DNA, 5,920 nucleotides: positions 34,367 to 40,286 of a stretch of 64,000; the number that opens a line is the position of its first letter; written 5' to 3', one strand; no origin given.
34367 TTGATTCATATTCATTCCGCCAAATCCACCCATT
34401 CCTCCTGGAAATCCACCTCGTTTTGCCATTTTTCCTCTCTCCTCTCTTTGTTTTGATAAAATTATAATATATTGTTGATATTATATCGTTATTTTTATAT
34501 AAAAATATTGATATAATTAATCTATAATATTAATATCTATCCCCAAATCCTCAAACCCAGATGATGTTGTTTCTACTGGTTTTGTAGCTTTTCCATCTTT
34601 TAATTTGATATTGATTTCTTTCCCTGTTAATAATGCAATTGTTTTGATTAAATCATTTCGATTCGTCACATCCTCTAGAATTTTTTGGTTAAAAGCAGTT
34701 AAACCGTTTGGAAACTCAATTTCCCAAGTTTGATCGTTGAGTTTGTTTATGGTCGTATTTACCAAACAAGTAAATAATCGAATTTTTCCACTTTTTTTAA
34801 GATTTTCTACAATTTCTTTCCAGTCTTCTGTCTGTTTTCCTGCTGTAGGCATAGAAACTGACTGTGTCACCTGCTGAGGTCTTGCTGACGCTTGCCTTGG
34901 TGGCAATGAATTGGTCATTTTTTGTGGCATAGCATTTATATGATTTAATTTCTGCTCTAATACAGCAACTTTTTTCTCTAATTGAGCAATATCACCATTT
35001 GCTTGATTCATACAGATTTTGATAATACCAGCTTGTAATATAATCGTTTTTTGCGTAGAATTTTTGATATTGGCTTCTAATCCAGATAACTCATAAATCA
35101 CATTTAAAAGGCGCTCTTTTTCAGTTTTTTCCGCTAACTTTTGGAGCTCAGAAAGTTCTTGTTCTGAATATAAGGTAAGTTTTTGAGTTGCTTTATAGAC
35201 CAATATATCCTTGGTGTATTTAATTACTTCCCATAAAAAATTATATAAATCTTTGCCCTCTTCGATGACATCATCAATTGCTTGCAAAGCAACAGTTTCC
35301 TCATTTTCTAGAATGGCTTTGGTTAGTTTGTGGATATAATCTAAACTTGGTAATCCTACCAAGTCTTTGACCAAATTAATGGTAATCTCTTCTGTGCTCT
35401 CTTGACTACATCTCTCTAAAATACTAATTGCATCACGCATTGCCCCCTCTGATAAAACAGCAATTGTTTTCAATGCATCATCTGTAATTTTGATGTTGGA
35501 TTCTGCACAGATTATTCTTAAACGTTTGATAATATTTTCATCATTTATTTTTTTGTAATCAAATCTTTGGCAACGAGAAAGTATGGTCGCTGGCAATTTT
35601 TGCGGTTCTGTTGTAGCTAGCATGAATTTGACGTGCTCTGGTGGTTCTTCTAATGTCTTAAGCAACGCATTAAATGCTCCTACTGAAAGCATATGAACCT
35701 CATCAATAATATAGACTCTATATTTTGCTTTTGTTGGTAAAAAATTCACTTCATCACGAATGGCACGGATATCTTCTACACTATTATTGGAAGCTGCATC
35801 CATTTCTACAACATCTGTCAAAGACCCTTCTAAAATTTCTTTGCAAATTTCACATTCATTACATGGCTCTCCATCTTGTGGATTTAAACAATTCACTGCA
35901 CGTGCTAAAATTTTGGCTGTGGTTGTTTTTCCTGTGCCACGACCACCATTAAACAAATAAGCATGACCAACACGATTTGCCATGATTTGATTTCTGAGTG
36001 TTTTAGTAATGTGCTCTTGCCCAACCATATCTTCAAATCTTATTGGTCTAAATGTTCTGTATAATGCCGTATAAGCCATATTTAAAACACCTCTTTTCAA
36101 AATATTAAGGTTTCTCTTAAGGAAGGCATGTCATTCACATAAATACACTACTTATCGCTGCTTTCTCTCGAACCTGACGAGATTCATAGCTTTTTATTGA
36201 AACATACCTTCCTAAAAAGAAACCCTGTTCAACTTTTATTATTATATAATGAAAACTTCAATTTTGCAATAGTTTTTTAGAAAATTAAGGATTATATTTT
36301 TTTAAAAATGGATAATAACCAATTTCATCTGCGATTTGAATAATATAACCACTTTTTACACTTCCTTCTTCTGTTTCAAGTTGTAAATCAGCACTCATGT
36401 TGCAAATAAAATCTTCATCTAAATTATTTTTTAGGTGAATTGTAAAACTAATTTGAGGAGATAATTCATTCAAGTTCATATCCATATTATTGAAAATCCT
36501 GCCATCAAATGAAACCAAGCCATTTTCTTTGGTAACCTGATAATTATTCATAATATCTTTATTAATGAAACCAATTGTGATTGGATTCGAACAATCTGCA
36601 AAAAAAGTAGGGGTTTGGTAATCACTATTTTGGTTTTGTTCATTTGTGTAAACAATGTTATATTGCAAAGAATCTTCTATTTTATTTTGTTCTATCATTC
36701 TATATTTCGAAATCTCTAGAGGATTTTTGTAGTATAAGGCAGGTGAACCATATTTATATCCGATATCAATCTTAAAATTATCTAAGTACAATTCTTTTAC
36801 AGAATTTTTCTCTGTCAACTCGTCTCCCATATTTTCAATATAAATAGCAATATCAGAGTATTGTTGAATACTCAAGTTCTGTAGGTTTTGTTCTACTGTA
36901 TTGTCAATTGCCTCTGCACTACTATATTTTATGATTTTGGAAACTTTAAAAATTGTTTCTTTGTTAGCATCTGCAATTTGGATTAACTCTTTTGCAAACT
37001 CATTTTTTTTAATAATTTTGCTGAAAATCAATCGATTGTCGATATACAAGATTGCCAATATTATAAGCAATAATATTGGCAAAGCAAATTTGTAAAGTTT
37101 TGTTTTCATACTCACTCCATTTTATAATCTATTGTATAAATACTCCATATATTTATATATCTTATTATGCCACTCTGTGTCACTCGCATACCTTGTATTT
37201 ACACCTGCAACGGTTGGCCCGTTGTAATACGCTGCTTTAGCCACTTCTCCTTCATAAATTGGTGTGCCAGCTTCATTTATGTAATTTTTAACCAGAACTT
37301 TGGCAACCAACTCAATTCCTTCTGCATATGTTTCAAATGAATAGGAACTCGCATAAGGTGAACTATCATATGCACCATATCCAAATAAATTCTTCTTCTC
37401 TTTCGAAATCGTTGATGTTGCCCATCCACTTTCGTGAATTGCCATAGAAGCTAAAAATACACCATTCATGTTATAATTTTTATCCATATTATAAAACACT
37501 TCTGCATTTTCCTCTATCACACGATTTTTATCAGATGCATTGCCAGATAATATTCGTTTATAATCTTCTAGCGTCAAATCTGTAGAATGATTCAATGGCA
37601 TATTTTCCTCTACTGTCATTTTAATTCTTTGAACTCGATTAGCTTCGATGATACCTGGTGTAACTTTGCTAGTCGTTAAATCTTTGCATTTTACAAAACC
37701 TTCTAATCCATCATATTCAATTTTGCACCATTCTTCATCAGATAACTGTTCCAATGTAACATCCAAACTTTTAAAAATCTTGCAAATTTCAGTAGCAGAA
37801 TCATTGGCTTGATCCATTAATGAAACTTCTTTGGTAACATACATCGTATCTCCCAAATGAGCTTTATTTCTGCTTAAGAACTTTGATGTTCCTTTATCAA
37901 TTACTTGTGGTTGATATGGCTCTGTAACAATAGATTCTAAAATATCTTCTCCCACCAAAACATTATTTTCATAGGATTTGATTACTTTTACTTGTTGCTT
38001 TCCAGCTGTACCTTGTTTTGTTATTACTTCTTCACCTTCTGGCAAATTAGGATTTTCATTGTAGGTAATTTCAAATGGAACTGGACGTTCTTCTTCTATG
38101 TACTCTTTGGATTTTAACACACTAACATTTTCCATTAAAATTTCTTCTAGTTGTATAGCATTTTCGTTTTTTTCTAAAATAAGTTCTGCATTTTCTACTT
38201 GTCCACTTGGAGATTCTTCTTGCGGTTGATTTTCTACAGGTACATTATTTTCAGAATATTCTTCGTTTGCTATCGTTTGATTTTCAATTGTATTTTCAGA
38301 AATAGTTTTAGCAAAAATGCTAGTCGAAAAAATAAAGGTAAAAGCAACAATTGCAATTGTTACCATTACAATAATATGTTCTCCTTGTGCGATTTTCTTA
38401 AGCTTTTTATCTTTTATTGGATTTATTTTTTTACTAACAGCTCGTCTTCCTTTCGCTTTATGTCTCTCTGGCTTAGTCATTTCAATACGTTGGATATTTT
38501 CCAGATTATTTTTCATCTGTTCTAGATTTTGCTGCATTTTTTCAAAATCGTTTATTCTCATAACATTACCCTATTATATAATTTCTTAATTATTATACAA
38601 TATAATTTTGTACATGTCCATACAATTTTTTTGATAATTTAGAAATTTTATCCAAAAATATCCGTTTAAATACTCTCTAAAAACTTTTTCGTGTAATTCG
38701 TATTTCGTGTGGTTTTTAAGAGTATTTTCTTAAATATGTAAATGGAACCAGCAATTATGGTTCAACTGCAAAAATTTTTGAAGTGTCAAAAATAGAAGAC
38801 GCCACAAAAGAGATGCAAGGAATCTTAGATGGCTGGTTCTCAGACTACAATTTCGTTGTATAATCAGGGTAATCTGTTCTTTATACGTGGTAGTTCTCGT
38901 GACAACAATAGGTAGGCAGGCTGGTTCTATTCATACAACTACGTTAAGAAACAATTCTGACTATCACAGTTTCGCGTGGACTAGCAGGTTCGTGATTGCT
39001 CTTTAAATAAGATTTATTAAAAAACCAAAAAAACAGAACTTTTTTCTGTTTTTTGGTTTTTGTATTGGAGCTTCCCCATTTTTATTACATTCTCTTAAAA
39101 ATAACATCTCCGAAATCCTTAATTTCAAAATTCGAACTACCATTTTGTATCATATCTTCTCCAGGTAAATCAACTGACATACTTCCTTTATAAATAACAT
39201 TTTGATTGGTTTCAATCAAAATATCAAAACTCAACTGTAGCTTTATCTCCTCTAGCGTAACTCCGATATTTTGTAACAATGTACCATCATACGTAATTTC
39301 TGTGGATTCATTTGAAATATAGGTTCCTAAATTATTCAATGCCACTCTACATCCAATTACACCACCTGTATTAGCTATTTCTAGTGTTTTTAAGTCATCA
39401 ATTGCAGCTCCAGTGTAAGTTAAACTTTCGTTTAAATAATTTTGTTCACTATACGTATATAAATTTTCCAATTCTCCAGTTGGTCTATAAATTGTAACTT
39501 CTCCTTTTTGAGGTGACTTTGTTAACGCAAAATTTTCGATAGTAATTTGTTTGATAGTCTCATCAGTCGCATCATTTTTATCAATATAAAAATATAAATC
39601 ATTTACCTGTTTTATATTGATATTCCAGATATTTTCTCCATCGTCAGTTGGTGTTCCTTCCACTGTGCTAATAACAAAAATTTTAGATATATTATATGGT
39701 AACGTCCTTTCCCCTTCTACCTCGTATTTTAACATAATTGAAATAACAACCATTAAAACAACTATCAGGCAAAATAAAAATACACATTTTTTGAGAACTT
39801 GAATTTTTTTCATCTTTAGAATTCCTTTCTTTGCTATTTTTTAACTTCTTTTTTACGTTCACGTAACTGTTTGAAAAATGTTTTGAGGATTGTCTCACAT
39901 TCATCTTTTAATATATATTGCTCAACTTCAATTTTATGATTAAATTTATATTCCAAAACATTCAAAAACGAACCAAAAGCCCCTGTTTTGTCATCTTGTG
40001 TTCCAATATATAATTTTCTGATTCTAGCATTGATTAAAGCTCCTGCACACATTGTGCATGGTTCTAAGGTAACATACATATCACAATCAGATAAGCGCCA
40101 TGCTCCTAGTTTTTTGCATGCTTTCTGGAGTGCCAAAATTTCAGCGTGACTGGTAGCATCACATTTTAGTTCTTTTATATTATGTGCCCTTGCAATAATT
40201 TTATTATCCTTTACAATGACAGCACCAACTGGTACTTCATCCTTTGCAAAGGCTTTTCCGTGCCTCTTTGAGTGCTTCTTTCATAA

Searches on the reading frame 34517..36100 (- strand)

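Call 75: search_protein_families(library=pfam, proteins=[window:34517-36100:-], max_evalue=0.001)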
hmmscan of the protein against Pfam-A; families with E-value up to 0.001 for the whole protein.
window:34517-36100:- (527 aa): 12 families
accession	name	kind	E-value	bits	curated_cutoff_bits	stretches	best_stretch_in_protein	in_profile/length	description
PF13177.12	DNA_pol3_delta2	-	7.3e-46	156.5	27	1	27-185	1-160/161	DNA polymerase III, delta subunit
PF00004.35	AAA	-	1.9e-11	45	21.2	1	49-180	2-126/131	ATPase family associated with various cellular activities (AAA)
PF12169.13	DNA_pol3_gamma3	-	1.2e-08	35.3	24.4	1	240-364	2-129/143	DNA polymerase III subunits gamma and tau domain III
PF22608.2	DNAX_ATPase_lid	-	3.5e-06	27.1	27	1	190-229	2-41/49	DNA polymerase III clamp loader subunit, ATPase lid domain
PF05496.18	RuvB_N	-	7.2e-06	26.3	27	1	18-70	2-58/159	Holliday junction DNA helicase RuvB P-loop domain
PF13401.12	AAA_22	-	1.6e-05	25.7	27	1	52-163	12-122/130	AAA domain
PF21960.2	RCF1-5-like_lid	-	1.6e-05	25.2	27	1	192-229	1-39/43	RCF1/5-like, AAA+ ATPase lid domain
PF16193.11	AAA_assoc_2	-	0.0002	22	34.3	1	200-249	2-56/81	AAA C-terminal domain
PF13604.12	AAA_30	-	0.00036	20.8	27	0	48-152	21-114/191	AAA domain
PF06068.19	TIP49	-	0.00059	19.6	23.8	0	129-153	277-301/347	TIP49 P-loop domain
PF13245.12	AAA_19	-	0.00069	20.2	25.1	0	48-152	14-116/134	AAA domain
PF07728.20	AAA_5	-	0.00089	19.7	22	0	49-156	3-96/139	AAA domain (dynein-related subfamily)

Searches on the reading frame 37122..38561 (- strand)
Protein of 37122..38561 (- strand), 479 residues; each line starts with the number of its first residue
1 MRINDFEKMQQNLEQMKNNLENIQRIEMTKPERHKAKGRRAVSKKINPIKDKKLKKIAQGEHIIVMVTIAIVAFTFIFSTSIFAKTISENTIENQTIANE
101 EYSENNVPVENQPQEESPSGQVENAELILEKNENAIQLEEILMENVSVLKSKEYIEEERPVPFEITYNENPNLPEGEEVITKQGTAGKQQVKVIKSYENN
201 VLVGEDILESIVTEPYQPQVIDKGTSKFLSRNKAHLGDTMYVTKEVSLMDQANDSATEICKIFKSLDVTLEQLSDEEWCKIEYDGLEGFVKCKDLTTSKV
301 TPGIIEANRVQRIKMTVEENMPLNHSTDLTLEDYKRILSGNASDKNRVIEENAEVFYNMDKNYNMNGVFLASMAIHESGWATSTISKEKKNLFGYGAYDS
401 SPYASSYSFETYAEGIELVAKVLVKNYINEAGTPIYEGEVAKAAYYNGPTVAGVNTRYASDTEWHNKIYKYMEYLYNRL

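Call 75: search_protein_families(library=pfam, proteins=[window:37122-38561:-], max_evalue=0.001)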
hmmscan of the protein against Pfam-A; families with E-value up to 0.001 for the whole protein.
window:37122-38561:- (479 aa): 2 families
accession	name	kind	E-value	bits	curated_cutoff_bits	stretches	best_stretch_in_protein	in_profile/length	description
PF07501.17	G5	-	4.9e-15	56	23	1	153-225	2-74/75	G5 domain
PF01832.25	Glucosaminidase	-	5.3e-13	50.2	30.2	1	354-475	2-121/123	Mannosyl-glycoprotein endo-beta-N-acetylglucosaminidase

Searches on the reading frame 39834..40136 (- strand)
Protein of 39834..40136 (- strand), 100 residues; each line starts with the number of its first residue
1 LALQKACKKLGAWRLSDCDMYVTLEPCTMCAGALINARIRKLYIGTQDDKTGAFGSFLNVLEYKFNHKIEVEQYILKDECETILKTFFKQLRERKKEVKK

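Call 75: search_protein_families(library=pfam, proteins=[window:39834-40136:-], max_evalue=0.001)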
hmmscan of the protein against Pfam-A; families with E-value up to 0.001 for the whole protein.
window:39834-40136:- (100 aa): 2 families
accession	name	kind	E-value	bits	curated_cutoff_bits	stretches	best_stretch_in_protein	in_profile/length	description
PF14437.12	MafB19-deam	-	3.2e-30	105.3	27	1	2-92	57-142/142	MafB19-like deaminase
PF00383.29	dCMP_cyt_deam_1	-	9.3e-14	51.6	25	1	1-46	58-102/102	Cytidine and deoxycytidylate deaminase zinc-binding region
